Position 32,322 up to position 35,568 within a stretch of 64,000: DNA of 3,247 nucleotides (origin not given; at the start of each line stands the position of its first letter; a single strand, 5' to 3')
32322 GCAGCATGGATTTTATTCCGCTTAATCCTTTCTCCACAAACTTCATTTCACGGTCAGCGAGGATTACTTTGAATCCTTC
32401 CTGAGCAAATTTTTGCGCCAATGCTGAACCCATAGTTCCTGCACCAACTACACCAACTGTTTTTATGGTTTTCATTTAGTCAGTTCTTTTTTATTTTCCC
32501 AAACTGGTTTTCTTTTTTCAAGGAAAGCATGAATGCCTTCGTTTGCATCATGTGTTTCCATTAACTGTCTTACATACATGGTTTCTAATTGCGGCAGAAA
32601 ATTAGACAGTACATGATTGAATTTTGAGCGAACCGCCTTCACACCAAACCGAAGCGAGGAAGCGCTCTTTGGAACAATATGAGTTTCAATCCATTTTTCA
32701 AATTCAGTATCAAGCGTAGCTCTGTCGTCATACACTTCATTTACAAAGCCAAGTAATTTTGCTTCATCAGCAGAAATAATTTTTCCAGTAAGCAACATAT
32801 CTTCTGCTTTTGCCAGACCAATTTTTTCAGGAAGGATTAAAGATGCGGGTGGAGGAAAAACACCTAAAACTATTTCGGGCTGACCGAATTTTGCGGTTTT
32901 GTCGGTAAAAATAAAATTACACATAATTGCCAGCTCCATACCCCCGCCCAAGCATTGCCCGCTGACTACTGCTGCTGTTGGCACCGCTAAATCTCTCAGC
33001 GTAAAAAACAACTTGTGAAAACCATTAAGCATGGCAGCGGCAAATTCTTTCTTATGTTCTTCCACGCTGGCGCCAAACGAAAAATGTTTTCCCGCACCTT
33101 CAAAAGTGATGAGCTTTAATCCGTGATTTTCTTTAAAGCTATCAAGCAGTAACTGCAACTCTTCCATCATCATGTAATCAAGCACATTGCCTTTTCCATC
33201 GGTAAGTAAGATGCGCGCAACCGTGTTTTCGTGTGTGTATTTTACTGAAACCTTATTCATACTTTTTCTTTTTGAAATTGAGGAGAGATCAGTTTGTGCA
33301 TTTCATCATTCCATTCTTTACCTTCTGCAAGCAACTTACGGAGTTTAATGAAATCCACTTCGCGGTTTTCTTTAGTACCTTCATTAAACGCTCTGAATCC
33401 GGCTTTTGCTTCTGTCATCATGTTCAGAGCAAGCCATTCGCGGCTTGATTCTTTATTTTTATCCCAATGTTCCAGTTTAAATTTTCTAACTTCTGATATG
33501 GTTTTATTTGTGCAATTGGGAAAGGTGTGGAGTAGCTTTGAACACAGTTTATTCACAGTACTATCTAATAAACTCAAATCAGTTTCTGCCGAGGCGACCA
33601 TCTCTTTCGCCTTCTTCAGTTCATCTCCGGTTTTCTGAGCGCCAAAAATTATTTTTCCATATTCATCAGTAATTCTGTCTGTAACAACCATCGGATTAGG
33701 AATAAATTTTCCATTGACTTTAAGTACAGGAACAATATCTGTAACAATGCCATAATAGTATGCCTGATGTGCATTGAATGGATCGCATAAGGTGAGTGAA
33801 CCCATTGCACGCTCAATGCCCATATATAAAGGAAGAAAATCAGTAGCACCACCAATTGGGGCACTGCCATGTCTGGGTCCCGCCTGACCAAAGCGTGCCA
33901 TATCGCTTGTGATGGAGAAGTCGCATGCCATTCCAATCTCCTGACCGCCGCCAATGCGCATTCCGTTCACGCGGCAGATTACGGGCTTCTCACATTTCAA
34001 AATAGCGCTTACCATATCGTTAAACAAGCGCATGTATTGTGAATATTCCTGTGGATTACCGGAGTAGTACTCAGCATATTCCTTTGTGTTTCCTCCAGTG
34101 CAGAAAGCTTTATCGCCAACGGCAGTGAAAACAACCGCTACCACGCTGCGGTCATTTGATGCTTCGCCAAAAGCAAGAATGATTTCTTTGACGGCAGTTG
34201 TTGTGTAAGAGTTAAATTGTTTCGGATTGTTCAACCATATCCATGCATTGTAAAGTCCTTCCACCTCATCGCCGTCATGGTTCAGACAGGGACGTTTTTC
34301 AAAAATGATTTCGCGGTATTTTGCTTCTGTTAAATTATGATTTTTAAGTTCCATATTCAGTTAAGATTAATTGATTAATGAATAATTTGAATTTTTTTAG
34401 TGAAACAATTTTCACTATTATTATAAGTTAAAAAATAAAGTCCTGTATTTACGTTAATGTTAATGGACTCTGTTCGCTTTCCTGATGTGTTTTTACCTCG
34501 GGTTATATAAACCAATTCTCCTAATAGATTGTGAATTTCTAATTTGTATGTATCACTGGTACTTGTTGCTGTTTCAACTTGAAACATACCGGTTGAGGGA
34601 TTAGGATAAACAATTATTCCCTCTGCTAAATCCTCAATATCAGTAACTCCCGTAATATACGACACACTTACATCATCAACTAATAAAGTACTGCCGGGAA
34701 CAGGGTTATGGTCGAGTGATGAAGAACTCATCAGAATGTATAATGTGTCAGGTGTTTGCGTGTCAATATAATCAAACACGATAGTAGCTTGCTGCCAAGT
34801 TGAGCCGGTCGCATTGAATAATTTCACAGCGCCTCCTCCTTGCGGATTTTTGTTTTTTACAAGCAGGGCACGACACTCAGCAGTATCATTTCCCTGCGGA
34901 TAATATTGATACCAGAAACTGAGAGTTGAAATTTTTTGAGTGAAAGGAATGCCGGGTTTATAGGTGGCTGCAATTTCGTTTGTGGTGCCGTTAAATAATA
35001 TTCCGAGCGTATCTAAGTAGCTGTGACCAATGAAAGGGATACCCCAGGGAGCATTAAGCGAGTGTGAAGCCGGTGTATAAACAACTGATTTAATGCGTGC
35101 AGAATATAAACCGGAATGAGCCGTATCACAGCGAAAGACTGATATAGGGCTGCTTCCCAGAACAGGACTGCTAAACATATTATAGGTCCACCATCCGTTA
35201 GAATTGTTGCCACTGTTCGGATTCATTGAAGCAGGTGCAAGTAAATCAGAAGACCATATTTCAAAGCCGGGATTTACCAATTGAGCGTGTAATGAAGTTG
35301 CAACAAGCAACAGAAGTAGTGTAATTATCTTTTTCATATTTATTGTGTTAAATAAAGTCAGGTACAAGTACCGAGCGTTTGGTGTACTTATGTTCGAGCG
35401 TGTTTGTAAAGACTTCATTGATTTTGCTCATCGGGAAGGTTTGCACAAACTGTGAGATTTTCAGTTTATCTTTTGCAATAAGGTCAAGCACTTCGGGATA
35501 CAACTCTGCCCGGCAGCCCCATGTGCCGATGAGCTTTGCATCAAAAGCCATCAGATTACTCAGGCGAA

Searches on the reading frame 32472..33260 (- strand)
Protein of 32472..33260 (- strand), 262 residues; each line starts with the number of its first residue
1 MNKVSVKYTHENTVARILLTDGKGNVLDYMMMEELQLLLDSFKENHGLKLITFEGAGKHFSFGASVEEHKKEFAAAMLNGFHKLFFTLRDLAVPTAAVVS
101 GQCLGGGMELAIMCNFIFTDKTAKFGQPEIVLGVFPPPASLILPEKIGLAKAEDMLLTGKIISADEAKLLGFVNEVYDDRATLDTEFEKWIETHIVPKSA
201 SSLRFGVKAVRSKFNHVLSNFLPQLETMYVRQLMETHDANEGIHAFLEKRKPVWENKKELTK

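Call 5: search_protein_families(library=ncbifam, proteins=[window:32472-33260:-], max_evalue=0.00001)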
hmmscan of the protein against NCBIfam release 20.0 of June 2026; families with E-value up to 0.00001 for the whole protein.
window:32472-33260:- (262 aa): 70 families (the best 25 are shown)
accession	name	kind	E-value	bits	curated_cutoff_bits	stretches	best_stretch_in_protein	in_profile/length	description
TIGR03189.1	dienoyl_CoA_hyt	equivalog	3e-65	220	292.5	1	9-257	6-251/251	cyclohexa-1,5-dienecarbonyl-CoA hydratase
NF005803.0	PRK07658.1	equivalog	2.5e-41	141.8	313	1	6-257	4-257/257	enoyl-CoA hydratase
NF004517.0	PRK05862.1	equivalog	4.2e-40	137.9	396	1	11-256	11-256/257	enoyl-CoA hydratase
NF051848.1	EnCoAHydtEchA19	equivalog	3e-36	125.3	400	1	24-256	21-257/258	enoyl-CoA hydratase EchA19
NF007239.0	PRK09674.1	equivalog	1e-34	120.2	371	1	11-255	11-255/257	2,3-dehydroadipyl-CoA hydratase PaaF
NF006007.0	PRK08138.1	subfamily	3.2e-34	118.5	355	1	10-256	14-260/261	enoyl-CoA hydratase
NF006008.0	PRK08139.1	equivalog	3.4e-33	115.3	313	1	6-256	13-265/266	enoyl-CoA hydratase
NF006566.0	PRK09076.1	subfamily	6.7e-33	114.4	286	1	5-257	6-260/260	enoyl-CoA hydratase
NF004475.0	PRK05809.1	subfamily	7.4e-33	114.1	394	1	5-257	5-260/260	short-chain-enoyl-CoA hydratase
NF042430.2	EnCoAhydt_DpgD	equivalog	4.4e-31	108.3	400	1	8-256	1-257/258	enoyl-CoA-hydratase DpgD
NF005802.0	PRK07657.1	equivalog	7.5e-31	107.6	363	1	2-255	3-258/260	enoyl-CoA hydratase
NF004796.0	PRK06144.1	subfamily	1.1e-30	107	272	1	4-255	8-260/262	enoyl-CoA hydratase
NF004781.0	PRK06127.1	subfamily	1.5e-29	103.5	291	1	7-255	14-267/269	enoyl-CoA hydratase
NF006699.0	PRK09245.1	subfamily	9.5e-29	100.5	354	1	24-256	25-265/266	crotonase/enoyl-CoA hydratase family protein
NF006100.0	PRK08252.1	subfamily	1.4e-28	100.2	282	1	24-255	24-252/254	crotonase/enoyl-CoA hydratase family protein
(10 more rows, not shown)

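Call 6: search_protein_families(library=pfam, proteins=[window:32472-33260:-], max_evalue=0.00001)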
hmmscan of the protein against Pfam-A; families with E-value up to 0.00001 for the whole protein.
window:32472-33260:- (262 aa): 2 families
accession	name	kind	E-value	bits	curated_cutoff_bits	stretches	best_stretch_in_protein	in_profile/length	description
PF00378.25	ECH_1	-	6e-44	150.7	27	1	10-256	2-250/251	Enoyl-CoA hydratase/isomerase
PF16113.10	ECH_2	-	2.5e-17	63.9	27.2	1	23-180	11-175/335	Enoyl-CoA hydratase/isomerase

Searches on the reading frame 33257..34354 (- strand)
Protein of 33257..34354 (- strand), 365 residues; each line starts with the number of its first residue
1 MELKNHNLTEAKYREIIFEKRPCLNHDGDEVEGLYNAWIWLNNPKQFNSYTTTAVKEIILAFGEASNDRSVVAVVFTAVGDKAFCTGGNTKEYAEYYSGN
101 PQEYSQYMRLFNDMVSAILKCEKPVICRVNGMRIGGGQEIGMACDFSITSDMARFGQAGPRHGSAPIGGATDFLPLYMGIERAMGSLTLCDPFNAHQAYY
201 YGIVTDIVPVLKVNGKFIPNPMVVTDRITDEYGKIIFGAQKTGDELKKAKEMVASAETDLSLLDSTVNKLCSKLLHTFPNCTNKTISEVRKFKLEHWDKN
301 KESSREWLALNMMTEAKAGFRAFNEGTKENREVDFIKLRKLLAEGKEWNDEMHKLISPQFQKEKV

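Call 5: search_protein_families(library=ncbifam, proteins=[window:33257-34354:-], max_evalue=0.00001)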
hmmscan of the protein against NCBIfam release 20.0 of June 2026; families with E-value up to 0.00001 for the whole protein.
window:33257-34354:- (365 aa): 66 families (the best 25 are shown)
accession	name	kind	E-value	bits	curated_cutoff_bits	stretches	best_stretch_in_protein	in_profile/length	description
TIGR03200.1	dearomat_oah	equivalog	6.1e-179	594.7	464.45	1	4-353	2-356/360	6-oxocyclohex-1-ene-1-carbonyl-CoA hydratase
TIGR03210.1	badI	equivalog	3.3e-34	118.4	467.6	1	37-211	13-183/256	2-ketocyclohexanecarboxyl-CoA hydrolase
NF005637.0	PRK07396.1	equivalog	3.3e-33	115.2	380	1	37-214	24-199/273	1,4-dihydroxy-2-naphthoyl-CoA synthase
TIGR01929.1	menB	equivalog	1.7e-29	103.1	342.7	1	38-214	15-189/259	1,4-dihydroxy-2-naphthoyl-CoA synthase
NF004840.0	PRK06190.1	equivalog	8.1e-28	97.7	253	1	39-211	17-185/260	enoyl-CoA hydratase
NF046063.1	oxepin_alt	equivalog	1.9e-27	96.4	300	1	39-209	13-182/254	oxepin-CoA hydrolase, alternative type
NF004475.0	PRK05809.1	subfamily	2e-27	96.4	394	1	37-209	15-184/260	short-chain-enoyl-CoA hydratase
NF051848.1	EnCoAHydtEchA19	equivalog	2.3e-25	89.6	400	1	39-210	13-183/258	enoyl-CoA hydratase EchA19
NF004634.0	PRK05980.1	equivalog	2.4e-25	89.4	375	1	38-211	15-189/263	crotonase/enoyl-CoA hydratase family protein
NF006699.0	PRK09245.1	subfamily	2.6e-25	89.2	354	1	40-234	17-211/266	crotonase/enoyl-CoA hydratase family protein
NF042430.2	EnCoAhydt_DpgD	equivalog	1.7e-24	86.7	400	1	37-212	8-185/258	enoyl-CoA-hydratase DpgD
NF006109.0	PRK08260.1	subfamily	2.1e-24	86.3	320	1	38-209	16-200/296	enoyl-CoA hydratase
NF005802.0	PRK07657.1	equivalog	3.6e-24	85.7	363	1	38-216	16-191/260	enoyl-CoA hydratase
TIGR02280.1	PaaB1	equivalog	8.1e-24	84.5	345.15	1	39-208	12-179/256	2-(1,2-epoxy-1,2-dihydrophenyl)acetyl-CoA isomerase PaaG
NF005700.0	PRK07511.1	subfamily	2.6e-23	82.9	274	1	41-208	18-184/260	enoyl-CoA hydratase family protein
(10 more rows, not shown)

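Call 6: search_protein_families(library=pfam, proteins=[window:33257-34354:-], max_evalue=0.00001)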
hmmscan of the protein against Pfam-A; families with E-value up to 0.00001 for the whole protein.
window:33257-34354:- (365 aa): 2 families
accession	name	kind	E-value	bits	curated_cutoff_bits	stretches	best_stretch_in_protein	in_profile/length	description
PF00378.25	ECH_1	-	7.6e-39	134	27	1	38-217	8-183/251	Enoyl-CoA hydratase/isomerase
PF16113.10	ECH_2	-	1.3e-20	74.6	27.2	1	38-211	3-175/335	Enoyl-CoA hydratase/isomerase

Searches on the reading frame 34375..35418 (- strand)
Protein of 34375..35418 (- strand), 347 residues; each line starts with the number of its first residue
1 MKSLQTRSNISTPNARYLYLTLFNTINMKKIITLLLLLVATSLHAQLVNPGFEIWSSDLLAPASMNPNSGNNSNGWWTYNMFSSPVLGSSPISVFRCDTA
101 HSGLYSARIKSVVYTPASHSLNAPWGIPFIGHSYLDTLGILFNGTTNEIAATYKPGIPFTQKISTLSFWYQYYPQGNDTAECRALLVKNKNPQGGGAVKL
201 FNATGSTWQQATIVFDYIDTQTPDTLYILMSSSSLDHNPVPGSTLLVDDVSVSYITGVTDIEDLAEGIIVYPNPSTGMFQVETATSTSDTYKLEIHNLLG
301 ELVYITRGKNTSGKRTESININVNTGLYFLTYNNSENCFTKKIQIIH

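Call 5: search_protein_families(library=ncbifam, proteins=[window:34375-35418:-], max_evalue=0.00001)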
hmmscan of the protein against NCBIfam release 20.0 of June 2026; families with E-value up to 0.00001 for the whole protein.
window:34375-35418:- (347 aa): 2 families
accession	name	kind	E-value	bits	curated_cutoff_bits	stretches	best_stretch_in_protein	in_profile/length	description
TIGR04183.1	Por_Secre_tail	domain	4.4e-12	45.8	23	1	270-343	1-69/72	T9SS type A sorting domain-containing protein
NF038113.1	T9SSA_dep_M36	equivalog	2.6e-06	25.9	885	1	260-343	787-866/869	T9SS-dependent M36 family metallopeptidase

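Call 6: search_protein_families(library=pfam, proteins=[window:34375-35418:-], max_evalue=0.00001)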
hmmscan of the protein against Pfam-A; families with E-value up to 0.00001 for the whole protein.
window:34375-35418:- (347 aa): 2 families
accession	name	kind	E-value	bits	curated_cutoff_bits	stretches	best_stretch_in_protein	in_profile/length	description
PF18962.6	Por_Secre_tail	-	3.6e-13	50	27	1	270-345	1-75/75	Secretion system C-terminal sorting domain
PF13201.12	PCMD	-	2.1e-08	34.6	28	1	138-252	81-233/234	Putative carbohydrate metabolism domain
